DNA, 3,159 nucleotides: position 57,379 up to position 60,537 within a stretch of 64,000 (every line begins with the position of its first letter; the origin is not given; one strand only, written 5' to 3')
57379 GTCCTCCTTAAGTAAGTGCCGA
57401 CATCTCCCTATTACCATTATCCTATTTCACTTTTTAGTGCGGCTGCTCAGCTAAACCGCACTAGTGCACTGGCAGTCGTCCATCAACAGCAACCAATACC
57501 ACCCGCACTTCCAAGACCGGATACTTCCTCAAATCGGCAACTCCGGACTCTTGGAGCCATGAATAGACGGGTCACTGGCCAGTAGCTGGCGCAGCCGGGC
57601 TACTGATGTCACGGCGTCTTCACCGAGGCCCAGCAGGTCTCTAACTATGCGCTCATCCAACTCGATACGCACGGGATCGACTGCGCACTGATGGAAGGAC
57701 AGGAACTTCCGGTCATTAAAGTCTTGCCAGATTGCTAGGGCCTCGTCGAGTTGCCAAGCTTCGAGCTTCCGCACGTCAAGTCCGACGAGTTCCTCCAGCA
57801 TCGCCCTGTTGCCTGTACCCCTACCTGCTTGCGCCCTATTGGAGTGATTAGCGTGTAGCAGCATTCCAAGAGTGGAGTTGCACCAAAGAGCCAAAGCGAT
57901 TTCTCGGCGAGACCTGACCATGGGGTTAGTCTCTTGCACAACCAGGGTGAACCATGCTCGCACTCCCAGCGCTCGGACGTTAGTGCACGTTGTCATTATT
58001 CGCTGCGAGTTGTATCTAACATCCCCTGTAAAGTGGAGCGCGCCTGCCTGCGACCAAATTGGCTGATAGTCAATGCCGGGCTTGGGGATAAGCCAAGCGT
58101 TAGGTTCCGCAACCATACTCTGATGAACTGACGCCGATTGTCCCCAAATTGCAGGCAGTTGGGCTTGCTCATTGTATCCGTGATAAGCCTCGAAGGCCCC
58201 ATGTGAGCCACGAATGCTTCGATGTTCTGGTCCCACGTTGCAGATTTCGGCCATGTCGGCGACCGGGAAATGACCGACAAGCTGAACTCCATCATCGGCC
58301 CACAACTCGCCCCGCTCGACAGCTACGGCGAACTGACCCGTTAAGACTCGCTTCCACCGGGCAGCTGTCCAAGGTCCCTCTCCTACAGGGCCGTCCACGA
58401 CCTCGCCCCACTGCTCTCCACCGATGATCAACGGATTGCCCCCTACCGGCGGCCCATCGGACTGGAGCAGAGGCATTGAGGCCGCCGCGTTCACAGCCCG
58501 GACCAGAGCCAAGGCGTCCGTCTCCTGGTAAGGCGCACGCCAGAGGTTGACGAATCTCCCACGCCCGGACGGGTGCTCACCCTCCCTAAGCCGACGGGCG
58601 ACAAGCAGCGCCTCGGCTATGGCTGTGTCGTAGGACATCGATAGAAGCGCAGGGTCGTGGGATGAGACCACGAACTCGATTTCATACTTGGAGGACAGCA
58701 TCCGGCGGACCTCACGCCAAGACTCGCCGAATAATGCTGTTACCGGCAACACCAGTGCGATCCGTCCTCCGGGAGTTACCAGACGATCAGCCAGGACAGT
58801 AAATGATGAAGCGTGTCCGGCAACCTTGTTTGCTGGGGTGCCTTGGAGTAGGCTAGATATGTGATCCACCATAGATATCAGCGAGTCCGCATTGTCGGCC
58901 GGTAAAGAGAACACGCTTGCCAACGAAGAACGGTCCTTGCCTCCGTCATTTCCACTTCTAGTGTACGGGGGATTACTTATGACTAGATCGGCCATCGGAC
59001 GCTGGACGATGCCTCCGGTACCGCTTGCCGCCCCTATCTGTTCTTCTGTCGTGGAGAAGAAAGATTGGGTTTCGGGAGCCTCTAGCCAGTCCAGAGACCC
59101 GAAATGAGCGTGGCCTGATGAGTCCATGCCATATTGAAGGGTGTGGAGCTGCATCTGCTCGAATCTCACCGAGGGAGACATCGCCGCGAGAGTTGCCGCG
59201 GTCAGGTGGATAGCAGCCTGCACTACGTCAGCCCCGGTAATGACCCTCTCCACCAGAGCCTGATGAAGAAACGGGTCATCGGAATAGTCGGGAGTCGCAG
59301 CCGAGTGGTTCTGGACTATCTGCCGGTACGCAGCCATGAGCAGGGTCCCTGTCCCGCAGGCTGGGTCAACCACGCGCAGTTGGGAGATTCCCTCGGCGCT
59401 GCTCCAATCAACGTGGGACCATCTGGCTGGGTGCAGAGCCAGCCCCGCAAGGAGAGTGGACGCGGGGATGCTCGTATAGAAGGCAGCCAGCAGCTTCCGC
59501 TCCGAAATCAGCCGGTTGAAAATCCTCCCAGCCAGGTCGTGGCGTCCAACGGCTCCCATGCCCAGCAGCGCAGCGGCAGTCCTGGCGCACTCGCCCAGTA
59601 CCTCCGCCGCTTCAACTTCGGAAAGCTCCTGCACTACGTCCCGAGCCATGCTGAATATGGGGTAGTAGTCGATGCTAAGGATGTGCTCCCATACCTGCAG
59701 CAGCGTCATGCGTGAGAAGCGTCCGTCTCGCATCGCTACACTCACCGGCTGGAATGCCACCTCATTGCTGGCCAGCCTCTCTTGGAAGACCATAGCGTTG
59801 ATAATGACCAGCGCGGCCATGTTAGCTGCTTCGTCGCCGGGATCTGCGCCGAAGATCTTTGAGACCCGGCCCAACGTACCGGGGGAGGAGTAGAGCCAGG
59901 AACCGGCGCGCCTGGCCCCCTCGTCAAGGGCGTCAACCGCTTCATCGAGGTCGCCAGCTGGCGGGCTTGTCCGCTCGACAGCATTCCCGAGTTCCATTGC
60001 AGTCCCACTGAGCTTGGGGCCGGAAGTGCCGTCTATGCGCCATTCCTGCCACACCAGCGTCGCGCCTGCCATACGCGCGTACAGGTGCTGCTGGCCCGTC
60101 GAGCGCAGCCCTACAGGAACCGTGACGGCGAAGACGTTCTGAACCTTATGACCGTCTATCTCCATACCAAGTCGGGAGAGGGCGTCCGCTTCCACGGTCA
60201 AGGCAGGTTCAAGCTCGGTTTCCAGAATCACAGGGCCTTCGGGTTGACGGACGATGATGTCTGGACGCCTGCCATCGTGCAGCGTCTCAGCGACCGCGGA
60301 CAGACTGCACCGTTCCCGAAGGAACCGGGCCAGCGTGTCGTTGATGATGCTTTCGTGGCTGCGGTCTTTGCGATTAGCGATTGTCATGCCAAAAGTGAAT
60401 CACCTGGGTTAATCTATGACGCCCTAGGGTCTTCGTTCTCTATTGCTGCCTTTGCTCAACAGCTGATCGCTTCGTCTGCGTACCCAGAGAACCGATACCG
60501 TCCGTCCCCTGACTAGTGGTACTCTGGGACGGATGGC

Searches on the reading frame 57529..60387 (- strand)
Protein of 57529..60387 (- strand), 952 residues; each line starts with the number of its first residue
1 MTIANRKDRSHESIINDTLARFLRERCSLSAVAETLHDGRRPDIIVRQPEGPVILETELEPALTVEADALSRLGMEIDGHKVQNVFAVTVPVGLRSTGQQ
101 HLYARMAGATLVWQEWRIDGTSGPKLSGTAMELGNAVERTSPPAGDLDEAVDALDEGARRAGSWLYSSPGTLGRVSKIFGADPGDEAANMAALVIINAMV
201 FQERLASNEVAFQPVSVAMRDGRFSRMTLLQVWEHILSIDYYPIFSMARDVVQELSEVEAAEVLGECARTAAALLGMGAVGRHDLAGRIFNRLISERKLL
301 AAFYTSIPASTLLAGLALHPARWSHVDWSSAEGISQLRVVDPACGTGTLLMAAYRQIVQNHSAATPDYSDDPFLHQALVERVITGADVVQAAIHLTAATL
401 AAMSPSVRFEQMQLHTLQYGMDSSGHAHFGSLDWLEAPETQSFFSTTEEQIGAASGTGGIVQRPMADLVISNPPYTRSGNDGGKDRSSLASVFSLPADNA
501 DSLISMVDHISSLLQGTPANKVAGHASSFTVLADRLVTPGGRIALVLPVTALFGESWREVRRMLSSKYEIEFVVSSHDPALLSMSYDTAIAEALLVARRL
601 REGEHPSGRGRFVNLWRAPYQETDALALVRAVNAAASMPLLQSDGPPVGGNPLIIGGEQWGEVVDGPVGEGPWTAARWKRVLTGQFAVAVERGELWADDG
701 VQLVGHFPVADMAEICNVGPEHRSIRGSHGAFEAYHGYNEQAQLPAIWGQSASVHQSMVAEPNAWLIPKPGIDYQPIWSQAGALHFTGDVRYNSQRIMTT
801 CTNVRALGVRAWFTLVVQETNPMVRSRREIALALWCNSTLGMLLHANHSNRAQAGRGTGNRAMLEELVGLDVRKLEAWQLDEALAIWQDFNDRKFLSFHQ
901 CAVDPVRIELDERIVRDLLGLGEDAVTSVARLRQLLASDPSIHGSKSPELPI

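Call 3: search_protein_families(library=pfam, proteins=[window:57529-60387:-], max_evalue=0.01)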
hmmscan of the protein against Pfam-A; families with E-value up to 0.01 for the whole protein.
window:57529-60387:- (952 aa): 4 families
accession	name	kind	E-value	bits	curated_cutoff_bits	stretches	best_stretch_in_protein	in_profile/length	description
PF02384.22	N6_Mtase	-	8.1e-07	29.1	20.4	1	334-578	45-215/311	N-6 DNA Methylase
PF20473.4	MmeI_Mtase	-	1.2e-05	25.1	27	1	333-511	17-177/259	MmeI, DNA-methyltransferase domain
PF07669.17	Eco57I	-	0.00052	20.6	25.3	1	461-575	70-164/171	Eco57I restriction-modification methylase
PF13649.12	Methyltransf_25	-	0.005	17.9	27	0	380-445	21-87/97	Methyltransferase domain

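Call 4: search_protein_families(library=padloc, proteins=[window:57529-60387:-], max_evalue=0.01)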
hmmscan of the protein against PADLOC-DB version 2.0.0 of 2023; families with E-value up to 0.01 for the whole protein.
window:57529-60387:- (952 aa): 16 families
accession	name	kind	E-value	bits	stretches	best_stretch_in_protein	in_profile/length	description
PDLC03338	MTase_II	-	4.7e-09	33.5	1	297-400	126-213/604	Type II methyltransferase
PDLC03021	MTase_I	-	1.6e-08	31.8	2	338-397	187-242/491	Type I methyltransferase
PDLC04134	mad2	-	3.8e-07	27.3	1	337-577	293-426/492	mads_2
PDLC02529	PglX|PglXI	-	2.4e-06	23.5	1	333-476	225-368/1189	PglX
PDLC03026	MTase_I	-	8.4e-06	23.2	0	338-396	166-221/487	Type I methyltransferase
PDLC03623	REase_MTase_IIG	-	6.1e-05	19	1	292-401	293-392/1022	Type IIG restriction enzyme-methyltransferase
PDLC03025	MTase_I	-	6.3e-05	19.8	0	338-363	185-210/569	Type I methyltransferase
PDLC03226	MTase_II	-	7.2e-05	19.6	0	294-355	10-63/579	Type II methyltransferase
PDLC03348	MTase_II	-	0.0015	15.1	0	330-402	243-311/727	Type II methyltransferase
PDLC03218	MTase_II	-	0.0034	14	0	535-605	419-487/532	Type II methyltransferase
PDLC03630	REase_MTase_IIG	-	0.004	13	1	332-389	402-455/1100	Type IIG restriction enzyme-methyltransferase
PDLC03598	REase_MTase_IIG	-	0.0043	13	1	333-357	358-382/912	Type IIG restriction enzyme-methyltransferase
PDLC03631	REase_MTase_IIG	-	0.0059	12.5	1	298-363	307-371/1086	Type IIG restriction enzyme-methyltransferase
PDLC03599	REase_MTase_IIG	-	0.008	12.1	0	334-359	347-372/959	Type IIG restriction enzyme-methyltransferase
PDLC02525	PglX|PglXI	-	0.0081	12.8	0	334-400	282-345/607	PglX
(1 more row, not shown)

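Call 7: search_protein_families(library=ncbifam, proteins=[window:57529-60387:-], max_evalue=0.01)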
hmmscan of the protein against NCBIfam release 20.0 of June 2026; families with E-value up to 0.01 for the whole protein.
window:57529-60387:- (952 aa): 5 families
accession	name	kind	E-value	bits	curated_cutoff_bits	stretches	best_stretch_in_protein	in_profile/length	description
NF033451.1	BREX_2_MTaseX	equivalog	1e-06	26.8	400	1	333-476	221-369/1185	BREX-2 system adenine-specific DNA-methyltransferase PglX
NF047738.1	antiphage_MADS2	equivalog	0.00025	19.5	720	1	337-564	333-532/654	methylation-associated defense system DNA methyltransferase MAD2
TIGR02987.1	met_A_Alw26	exception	0.0004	19.3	353.5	1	335-571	31-220/523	Alw26I/Eco31I/Esp3I family type II restriction adenine-specific DNA-methyltransferase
NF033454.1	BREX_5_MTaseX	exception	0.00097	16.8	900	0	334-398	300-362/1404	BREX-5 system adenine-specific DNA-methyltransferase PglX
NF033455.1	BREX_6_MTaseX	exception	0.0026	15.3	900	0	331-402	324-398/1319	BREX-6 system adenine-specific DNA-methyltransferase PglX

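Call 9: find_homologous_proteins(query=window:57529-60387:-, max_evalue=0.00001)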
Query window:57529-60387:- (952 aa): 937 proteins with E <= 0.00001 among 8000 candidates; the best 120 are listed.
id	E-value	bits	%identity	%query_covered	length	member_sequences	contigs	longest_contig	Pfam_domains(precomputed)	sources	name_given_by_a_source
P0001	0.0e+0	2138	100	100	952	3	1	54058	PF02384.23,PF20473.5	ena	-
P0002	0.0e+0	1800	84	100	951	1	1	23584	PF02384.23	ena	-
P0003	0.0e+0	1796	84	100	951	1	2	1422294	PF02384.23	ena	-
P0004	0.0e+0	1785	84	100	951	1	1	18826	PF02384.23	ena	-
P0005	0.0e+0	1785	84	100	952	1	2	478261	PF02384.23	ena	-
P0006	0.0e+0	1772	83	100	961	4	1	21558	PF02384.23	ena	-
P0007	0.0e+0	1769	83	100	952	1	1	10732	PF02384.23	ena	-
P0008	0.0e+0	1769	83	100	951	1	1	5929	PF02384.23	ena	-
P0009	0.0e+0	1767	83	100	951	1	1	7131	PF02384.23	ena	-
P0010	0.0e+0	1767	83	100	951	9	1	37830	PF02384.23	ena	-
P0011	0.0e+0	1767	83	100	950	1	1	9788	PF02384.23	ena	-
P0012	0.0e+0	1763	83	100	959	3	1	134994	PF02384.23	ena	-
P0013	0.0e+0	1762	83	99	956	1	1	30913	PF02384.23,PF20473.5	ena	-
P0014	0.0e+0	1753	81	100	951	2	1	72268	PF02384.23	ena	-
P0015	0.0e+0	1747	82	100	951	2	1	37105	PF02384.23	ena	-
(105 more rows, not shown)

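Call 10: find_related_loci(query=window:57529-60387:-, collection=genome_contigs, flank=10000)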
Query window:57529-60387:- (952 aa) in genome_contigs; peptide patterns used: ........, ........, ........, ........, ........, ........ (x = any residue, [..] = any of these).
128 stretches matched a pattern; 69 encode a relative of the query (tblastn E <= 1e-3); 66 distinct loci.
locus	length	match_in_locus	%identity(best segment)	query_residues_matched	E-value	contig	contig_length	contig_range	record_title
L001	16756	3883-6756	82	1-951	0e+0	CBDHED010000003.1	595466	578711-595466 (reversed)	MAG: Dehalococcoidia bacterium isolate a564f895-d268-4ede-b5bb-8ec45e4dc2fc genome assembly, contig: contig_3, whole gen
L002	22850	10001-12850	82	1-951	0e+0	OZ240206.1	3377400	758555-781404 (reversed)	MAG: Dehalococcoidia bacterium isolate 2e453fae-0281-4c22-a0b3-57af5dde5db4 genome assembly, chromosome: 1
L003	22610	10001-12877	80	1-952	0e+0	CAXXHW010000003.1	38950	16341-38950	MAG: Dehalococcoidia bacterium isolate 557c96e6-7d8d-4d87-ac40-868fa156ef41 genome assembly, contig: contig_3, whole gen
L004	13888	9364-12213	80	1-951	0e+0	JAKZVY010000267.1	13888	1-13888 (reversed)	MAG: Dehalococcoidia bacterium isolate Langseth_MAG_00123 Langseth_MAG_00123_000000000267, whole genome shotgun sequence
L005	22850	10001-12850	80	1-951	0e+0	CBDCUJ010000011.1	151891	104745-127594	MAG: Dehalococcoidia bacterium isolate 29918375-b316-4374-90ff-90775800fcb1 genome assembly, contig: contig_11, whole ge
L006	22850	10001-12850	79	1-951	0e+0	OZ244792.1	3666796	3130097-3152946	MAG: Dehalococcoidia bacterium isolate ad4dcc4a-e611-4ae4-9ebb-ef3820abf337 genome assembly, chromosome: 1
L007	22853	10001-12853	78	1-951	0e+0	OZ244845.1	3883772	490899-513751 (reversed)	MAG: Chloroflexota bacterium isolate 3460274c-b819-443f-96a0-86c9f13451b3 genome assembly, chromosome: 1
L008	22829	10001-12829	78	8-951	0e+0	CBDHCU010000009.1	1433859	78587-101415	MAG: Dehalococcoidia bacterium isolate 55646556-b4c4-4674-9987-911c49b4817b genome assembly, contig: contig_7, whole gen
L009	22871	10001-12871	77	1-950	0e+0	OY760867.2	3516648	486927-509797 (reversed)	MAG: Dehalococcoidia bacterium isolate ec36dd00-29ce-491f-9a3f-6816ace52b4b genome assembly, chromosome: 1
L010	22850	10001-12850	77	1-951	0e+0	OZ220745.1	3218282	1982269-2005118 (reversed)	MAG: Dehalococcoidia bacterium isolate d99f35f8-e104-4752-81ca-da635d51ba71 genome assembly, chromosome: 1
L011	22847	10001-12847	77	1-950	0e+0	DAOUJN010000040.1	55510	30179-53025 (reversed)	MAG TPA_asm: Dehalococcoidia bacterium isolate S34_266 k113_758081, whole genome shotgun sequence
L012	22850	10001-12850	77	1-951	0e+0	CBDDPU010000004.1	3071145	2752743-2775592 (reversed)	MAG: Dehalococcoidia bacterium isolate f7799225-1c54-49ab-8ee4-b01798a0f060 genome assembly, contig: contig_4, whole gen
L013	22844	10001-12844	76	1-949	0e+0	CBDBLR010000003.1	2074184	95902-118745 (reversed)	MAG: Dehalococcoidia bacterium isolate b0ff33b4-6d30-44c2-b05f-a31f5125ac2a genome assembly, contig: contig_3, whole gen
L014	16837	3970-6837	75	1-949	0e+0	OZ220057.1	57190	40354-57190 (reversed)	MAG: Dehalococcoidia bacterium isolate 04bbb1fd-b304-46d8-a6aa-ea4a1f3e4c6b genome assembly, chromosome: 2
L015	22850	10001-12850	76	1-951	0e+0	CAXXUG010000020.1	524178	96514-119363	MAG: Chloroflexota bacterium isolate 95addbb1-5c76-455c-82f2-27e2b3f5f205 genome assembly, contig: contig_20, whole geno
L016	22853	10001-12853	76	1-952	0e+0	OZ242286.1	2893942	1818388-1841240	MAG: Dehalococcoidia bacterium isolate 9f14531a-ab03-45a5-a1bd-ff969822bfd2 genome assembly, chromosome: 1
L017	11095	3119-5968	74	1-951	0e+0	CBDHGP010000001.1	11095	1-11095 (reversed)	MAG: Dehalococcoidia bacterium isolate 31fdc4cb-e045-4297-a560-ce773dd45a62 genome assembly, contig: contig_1, whole gen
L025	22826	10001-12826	70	8-951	0e+0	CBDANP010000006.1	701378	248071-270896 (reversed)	MAG: Dehalococcoidia bacterium isolate b4c8b7c9-9533-4910-ac39-d933c6e21fa7 genome assembly, contig: contig_6, whole gen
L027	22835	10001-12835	74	1-947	0e+0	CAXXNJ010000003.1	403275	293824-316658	MAG: Dehalococcoidia bacterium isolate 9ad22531-bf69-4ddd-ada6-f90d651dccb2 genome assembly, contig: contig_3, whole gen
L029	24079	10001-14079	82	1-951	0e+0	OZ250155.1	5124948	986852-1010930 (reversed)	MAG: Dehalococcoidia bacterium isolate 1061aa9e-c1ab-476f-8b68-e9686b595c54 genome assembly, chromosome: 1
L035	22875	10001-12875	83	1-951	0e+0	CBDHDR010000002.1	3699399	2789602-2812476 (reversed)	MAG: Dehalococcoidia bacterium isolate 3405ea0c-46a1-49ac-8793-a98dd5fa39b7 genome assembly, contig: contig_2, whole gen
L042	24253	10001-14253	84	1-952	0e+0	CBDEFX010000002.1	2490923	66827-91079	MAG: Dehalococcoidia bacterium isolate bd3fcf20-00e0-4c08-a004-f645cab7dc39 genome assembly, contig: contig_2, whole gen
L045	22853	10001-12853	66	8-951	0e+0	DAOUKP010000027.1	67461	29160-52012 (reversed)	MAG TPA_asm: Dehalococcoidia bacterium isolate S7_351 k113_2296624, whole genome shotgun sequence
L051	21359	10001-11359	83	8-479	0e+0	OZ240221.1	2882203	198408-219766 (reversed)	MAG: Dehalococcoidia bacterium isolate 7567415b-4a3e-4746-a007-9ac3d6e47015 genome assembly, chromosome: 1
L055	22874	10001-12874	74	1-951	0e+0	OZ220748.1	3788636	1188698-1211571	MAG: Dehalococcoidia bacterium isolate 6c7b36c8-b3ab-4b4c-a352-7e98d29eb5d7 genome assembly, chromosome: 1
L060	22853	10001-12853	75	8-951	0e+0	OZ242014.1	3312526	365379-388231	MAG: Dehalococcoidia bacterium isolate dc00a5be-81f4-4acd-b4e2-246381d7a392 genome assembly, chromosome: 1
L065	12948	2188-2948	84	8-261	1e-63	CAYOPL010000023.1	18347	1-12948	MAG TPA_asm: uncultured Dehalococcoidia bacterium isolate SRP338948_co1_117 genome assembly, contig: k141_128665, whole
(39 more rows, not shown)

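Call 11: find_encoding_contigs(protein=P0001, flank=10000, max_places=4)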
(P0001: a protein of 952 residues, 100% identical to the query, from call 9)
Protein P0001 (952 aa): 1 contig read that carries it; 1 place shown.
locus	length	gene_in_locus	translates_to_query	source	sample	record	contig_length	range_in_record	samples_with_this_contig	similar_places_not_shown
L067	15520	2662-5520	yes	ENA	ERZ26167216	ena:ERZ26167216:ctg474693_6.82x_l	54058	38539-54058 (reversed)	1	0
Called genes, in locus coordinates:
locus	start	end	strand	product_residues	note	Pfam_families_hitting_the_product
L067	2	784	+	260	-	?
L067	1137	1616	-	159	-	-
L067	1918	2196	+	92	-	PF05015:HigB-like_toxin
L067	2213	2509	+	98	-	PF01381:HTH_3, PF13560:HTH_31 (faint)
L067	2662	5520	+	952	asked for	PF02384:N6_Mtase (faint), PF20473:MmeI_Mtase (faint)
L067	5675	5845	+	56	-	-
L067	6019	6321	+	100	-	-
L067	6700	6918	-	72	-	-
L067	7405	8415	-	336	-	PF13384:HTH_23 (faint), PF13565:HTH_32, PF00665:rve, PF13683:rve_3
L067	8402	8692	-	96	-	PF01527:HTH_Tnp_1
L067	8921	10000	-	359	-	PF01548:DEDD_Tnp_IS110, PF02371:Transposase_20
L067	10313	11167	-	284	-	-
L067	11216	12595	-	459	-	-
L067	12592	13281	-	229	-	PF00005:ABC_tran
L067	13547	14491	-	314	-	PF13276:HTH_21, PF00665:rve, PF13683:rve_3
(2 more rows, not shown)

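Call 15: search_protein_families(library=pfam, proteins=[L035:12878-14575:+, L042:14361-16322:+, L010:12922-13959:+, L011:12853-13887:+, L006:12907-15624:+, L002:12953-13837:+, L007:12902-15067:+, L015:12956-15076:+, L065:3002-4642:+, L051:11588-13111:+], max_evalue=0.001)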
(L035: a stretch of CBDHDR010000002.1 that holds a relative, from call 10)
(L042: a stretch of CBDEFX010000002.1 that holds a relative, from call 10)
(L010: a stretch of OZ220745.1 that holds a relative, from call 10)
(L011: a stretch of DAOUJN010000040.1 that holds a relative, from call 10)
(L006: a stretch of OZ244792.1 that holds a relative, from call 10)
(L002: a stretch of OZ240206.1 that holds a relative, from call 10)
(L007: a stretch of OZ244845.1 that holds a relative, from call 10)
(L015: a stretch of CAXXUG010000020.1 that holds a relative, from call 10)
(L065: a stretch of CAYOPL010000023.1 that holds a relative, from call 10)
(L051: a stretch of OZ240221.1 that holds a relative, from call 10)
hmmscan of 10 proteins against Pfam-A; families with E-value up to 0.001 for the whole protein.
L035:12878-14575:+ (565 aa): 3 families
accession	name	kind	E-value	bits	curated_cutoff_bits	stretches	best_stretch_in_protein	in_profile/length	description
PF01867.21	Cas_Cas1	-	1.1e-88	297.5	22.3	1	239-519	1-282/283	CRISPR associated protein Cas1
PF01930.23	Cas_Cas4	-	8.1e-13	49.2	22.7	1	21-207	4-159/160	Domain of unknown function DUF83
PF12705.13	PDDEXK_1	-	0.00037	20.9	22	1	92-206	124-246/247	PD-(D/E)XK nuclease superfamily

L042:14361-16322:+ (653 aa): 2 families
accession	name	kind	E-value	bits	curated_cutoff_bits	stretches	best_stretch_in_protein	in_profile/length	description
PF03235.19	GmrSD_N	-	1.2e-26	94.6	33.2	1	7-215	2-197/199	GmrSD restriction endonuclease, N-terminal domain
PF07510.16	GmrSD_C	-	2e-05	24.9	23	1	424-481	45-107/138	GmrSD restriction endonucleases, C-terminal domain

L010:12922-13959:+ (345 aa): 0 families

L011:12853-13887:+ (344 aa): 0 families

L006:12907-15624:+ (905 aa): 2 families
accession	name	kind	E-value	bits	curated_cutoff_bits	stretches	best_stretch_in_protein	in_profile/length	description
PF05729.18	NACHT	-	2.4e-05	24.7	26.7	1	203-308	4-131/167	NACHT domain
PF13271.11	DUF4062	-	0.00032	21.3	24.7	1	10-72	2-62/82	Domain of unknown function (DUF4062)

L002:12953-13837:+ (294 aa): 4 families
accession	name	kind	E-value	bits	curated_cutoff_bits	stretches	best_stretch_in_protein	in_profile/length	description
PF00106.31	adh_short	-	4.9e-55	186.5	26.6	1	49-241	2-186/195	short chain dehydrogenase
PF13561.12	adh_short_C2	-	8.6e-47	160.1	27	1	57-280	6-228/236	Enoyl-(Acyl carrier protein) reductase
PF08659.16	KR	-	2.4e-13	50.8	22.6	1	51-168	4-118/180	KR domain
PF01370.27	Epimerase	-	0.0005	20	20.9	1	51-193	2-120/240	NAD dependent epimerase/dehydratase family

L007:12902-15067:+ (721 aa): 29 families (the best 25 are shown)
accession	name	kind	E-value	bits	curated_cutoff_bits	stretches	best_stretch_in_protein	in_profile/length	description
PF00515.34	TPR_1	-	2e-114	369.7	27.8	12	450-480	3-33/34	Tetratricopeptide repeat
PF13414.12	TPR_11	-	1.3e-92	303.7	26.8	11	287-326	3-42/42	TPR repeat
PF07719.23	TPR_2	-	2.3e-88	283.6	27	9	619-650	2-33/34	Tetratricopeptide repeat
PF13431.12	TPR_17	-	9e-79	253.7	24.4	10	471-503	2-34/34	Tetratricopeptide repeat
PF13181.12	TPR_8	-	6.1e-74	238.4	25.7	8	279-309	2-32/34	Tetratricopeptide repeat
PF13432.12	TPR_16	-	6.7e-49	164.3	32.7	7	522-584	3-65/65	Tetratricopeptide repeat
PF13371.12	TPR_9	-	2.3e-44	149.7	35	8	526-586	5-65/73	Tetratricopeptide repeat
PF13424.12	TPR_12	-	3e-40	136.7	30.1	7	284-341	9-74/77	Tetratricopeptide repeat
PF13428.12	TPR_14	-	1e-39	131.3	23.5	1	278-319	1-42/44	Tetratricopeptide repeat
PF14559.12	TPR_19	-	4.9e-27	94.5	25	2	358-402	3-47/68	Tetratricopeptide repeat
PF13176.12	TPR_7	-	2.8e-25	86.6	27.9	0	484-513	1-32/36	Tetratricopeptide repeat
PF13174.12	TPR_6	-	2e-24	84.9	26.3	0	284-311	6-33/33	Tetratricopeptide repeat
PF13429.12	TPR_15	-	2.1e-22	80.3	26.2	0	276-314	144-182/280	Tetratricopeptide repeat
PF13374.12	TPR_10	-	2.8e-21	75.3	27.5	0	348-375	4-31/42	Tetratricopeptide repeat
PF12569.14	NatA_aux_su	-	1.2e-13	51.3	33.3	0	254-317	202-263/515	N-terminal acetyltransferase A, auxiliary subunit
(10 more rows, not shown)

L015:12956-15076:+ (706 aa): 3 families
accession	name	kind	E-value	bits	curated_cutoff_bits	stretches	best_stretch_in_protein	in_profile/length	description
PF07693.20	KAP_NTPase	-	1.1e-51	176.3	20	1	29-304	1-289/293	KAP family P-loop domain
PF13401.12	AAA_22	-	3.3e-09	37.6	27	1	51-211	8-120/130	AAA domain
PF13191.12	AAA_16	-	2.9e-08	34.8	32.6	1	35-210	11-167/167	AAA ATPase domain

L065:3002-4642:+ (546 aa): 0 families

L051:11588-13111:+ (507 aa): 2 families
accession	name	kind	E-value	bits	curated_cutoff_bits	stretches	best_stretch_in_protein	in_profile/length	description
PF01433.26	Peptidase_M1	-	3.3e-31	109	27.7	1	336-471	69-218/218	Peptidase family M1 domain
PF17900.6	Peptidase_M1_N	-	4.8e-11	43.5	25.8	1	75-246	4-186/186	Peptidase M1 N-terminal domain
